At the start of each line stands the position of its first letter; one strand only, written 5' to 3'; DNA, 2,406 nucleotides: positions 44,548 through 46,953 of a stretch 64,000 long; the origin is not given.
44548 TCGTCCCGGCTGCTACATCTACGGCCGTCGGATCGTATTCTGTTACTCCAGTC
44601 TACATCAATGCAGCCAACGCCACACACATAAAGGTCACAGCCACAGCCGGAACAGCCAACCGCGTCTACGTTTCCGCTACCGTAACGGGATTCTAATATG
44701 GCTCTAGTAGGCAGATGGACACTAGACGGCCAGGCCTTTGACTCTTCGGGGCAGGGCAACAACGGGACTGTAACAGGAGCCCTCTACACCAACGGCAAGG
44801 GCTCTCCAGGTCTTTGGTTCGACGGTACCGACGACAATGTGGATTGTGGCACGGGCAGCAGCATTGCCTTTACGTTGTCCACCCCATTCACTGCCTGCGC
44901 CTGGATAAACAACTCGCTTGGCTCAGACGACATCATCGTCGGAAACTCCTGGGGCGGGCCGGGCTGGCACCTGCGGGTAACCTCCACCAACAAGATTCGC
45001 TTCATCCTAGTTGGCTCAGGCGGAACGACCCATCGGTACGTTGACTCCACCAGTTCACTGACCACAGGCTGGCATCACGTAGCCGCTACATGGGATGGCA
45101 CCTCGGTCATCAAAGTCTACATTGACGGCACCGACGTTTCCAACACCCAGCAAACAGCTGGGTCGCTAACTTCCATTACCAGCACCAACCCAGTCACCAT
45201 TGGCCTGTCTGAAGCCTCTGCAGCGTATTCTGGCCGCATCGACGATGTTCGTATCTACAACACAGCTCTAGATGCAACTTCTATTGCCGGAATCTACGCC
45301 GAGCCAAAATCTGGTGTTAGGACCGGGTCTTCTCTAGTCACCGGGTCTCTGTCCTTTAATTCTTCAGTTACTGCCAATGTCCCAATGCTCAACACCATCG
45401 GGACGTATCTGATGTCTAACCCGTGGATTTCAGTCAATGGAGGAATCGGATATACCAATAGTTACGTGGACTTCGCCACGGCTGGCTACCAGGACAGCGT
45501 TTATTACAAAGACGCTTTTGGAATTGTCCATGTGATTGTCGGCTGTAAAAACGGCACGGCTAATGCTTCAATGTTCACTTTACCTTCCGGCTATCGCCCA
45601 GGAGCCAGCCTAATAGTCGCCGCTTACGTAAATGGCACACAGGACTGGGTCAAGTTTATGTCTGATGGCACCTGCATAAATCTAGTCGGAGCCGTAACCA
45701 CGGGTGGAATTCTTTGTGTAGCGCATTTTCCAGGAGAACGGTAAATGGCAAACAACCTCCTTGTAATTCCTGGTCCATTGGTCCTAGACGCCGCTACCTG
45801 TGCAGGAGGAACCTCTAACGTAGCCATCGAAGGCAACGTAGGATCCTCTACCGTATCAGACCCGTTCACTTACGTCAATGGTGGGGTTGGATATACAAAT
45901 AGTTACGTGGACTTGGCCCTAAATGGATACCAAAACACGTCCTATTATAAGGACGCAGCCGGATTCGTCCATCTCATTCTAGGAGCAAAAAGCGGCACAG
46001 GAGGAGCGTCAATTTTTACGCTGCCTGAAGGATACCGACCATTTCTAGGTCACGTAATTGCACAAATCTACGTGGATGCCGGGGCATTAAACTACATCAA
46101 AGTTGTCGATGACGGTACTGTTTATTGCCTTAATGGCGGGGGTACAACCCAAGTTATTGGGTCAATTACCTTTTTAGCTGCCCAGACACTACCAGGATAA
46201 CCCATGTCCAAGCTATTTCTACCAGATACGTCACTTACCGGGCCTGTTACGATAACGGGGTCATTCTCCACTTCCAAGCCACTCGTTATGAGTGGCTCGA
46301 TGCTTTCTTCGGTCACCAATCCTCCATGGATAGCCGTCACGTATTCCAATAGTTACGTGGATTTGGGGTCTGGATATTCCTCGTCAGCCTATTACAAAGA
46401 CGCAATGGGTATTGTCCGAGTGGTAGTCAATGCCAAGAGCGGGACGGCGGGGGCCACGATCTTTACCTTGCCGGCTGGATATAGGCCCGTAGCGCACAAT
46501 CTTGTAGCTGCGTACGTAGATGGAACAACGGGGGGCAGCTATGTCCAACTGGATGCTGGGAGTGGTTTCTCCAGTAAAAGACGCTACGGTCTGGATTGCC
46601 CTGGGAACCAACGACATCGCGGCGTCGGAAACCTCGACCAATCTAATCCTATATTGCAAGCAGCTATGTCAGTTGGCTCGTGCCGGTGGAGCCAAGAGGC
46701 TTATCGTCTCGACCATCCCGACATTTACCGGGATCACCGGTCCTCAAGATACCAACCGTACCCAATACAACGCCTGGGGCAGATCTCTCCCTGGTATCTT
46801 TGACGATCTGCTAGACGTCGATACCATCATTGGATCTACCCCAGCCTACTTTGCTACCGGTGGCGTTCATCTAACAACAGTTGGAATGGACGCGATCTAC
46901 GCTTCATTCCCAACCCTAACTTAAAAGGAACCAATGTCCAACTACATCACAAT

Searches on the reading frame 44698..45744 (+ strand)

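Call 7: search_protein_families(library=phrogs, max_evalue=0.001, proteins=[window:44698-45744:+])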
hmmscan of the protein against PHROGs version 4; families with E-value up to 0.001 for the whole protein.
window:44698-45744:+ (348 aa): 3 families
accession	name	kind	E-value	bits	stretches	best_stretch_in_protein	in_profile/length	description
phrog_8510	-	head and packaging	1.3e-13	50.7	1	14-196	708-893/1348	virion structural protein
phrog_18503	-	unknown function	1.2e-06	28.2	1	15-209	520-716/844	-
phrog_3285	-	tail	9.6e-05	22.4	1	262-321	395-453/491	minor tail protein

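Call 8: search_protein_families(library=pfam, max_evalue=0.001, proteins=[window:44698-45744:+])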
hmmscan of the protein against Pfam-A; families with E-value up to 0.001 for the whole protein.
window:44698-45744:+ (348 aa): 2 families
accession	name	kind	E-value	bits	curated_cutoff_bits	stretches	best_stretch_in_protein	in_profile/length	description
PF13385.13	Laminin_G_3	-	3.9e-26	92.5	27.6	1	42-197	1-151/151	Concanavalin A-like lectin/glucanases superfamily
PF07953.20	Toxin_R_bind_N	-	9.4e-11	42.2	23.8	1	11-191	2-191/191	Clostridium neurotoxin, N-terminal receptor binding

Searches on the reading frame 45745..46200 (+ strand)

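Call 7: search_protein_families(library=phrogs, max_evalue=0.001, proteins=[window:45745-46200:+])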
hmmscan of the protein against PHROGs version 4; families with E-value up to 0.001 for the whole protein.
window:45745-46200:+ (151 aa): 2 families
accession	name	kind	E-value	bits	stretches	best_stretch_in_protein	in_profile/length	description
phrog_3285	-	tail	1.6e-05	24.9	1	41-127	386-461/491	minor tail protein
phrog_13022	-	unknown function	3.7e-05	22.9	1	45-146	838-932/933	-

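Call 8: search_protein_families(library=pfam, max_evalue=0.001, proteins=[window:45745-46200:+])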
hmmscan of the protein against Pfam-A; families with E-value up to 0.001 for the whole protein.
window:45745-46200:+ (151 aa): 0 families

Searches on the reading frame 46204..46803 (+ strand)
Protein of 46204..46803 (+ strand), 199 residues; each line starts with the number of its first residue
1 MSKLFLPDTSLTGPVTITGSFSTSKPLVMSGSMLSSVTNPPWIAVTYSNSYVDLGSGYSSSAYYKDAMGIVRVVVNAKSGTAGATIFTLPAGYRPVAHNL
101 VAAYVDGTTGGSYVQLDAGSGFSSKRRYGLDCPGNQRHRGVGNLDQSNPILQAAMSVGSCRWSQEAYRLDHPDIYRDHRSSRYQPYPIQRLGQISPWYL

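Call 7: search_protein_families(library=phrogs, max_evalue=0.001, proteins=[window:46204-46803:+])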
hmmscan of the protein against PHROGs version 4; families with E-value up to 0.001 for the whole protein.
window:46204-46803:+ (199 aa): 7 families
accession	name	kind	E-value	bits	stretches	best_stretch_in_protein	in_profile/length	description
phrog_11445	-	tail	6.9e-07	27.6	1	22-103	1576-1653/2001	minor tail protein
phrog_1798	-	unknown function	3.3e-06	27.7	1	33-112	192-271/305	-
phrog_13022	-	unknown function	6.5e-05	22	1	35-116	824-905/933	-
phrog_3285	-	tail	0.00017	21.6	1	36-110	377-448/491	minor tail protein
phrog_5207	-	unknown function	0.00025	20.6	1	37-112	583-658/689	-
phrog_3639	-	tail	0.00058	20.1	1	71-111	398-441/474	minor tail protein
phrog_14029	-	unknown function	0.00094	18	0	14-123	988-1094/1115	-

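Call 8: search_protein_families(library=pfam, max_evalue=0.001, proteins=[window:46204-46803:+])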
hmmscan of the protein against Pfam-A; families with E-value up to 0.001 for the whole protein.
window:46204-46803:+ (199 aa): 0 families
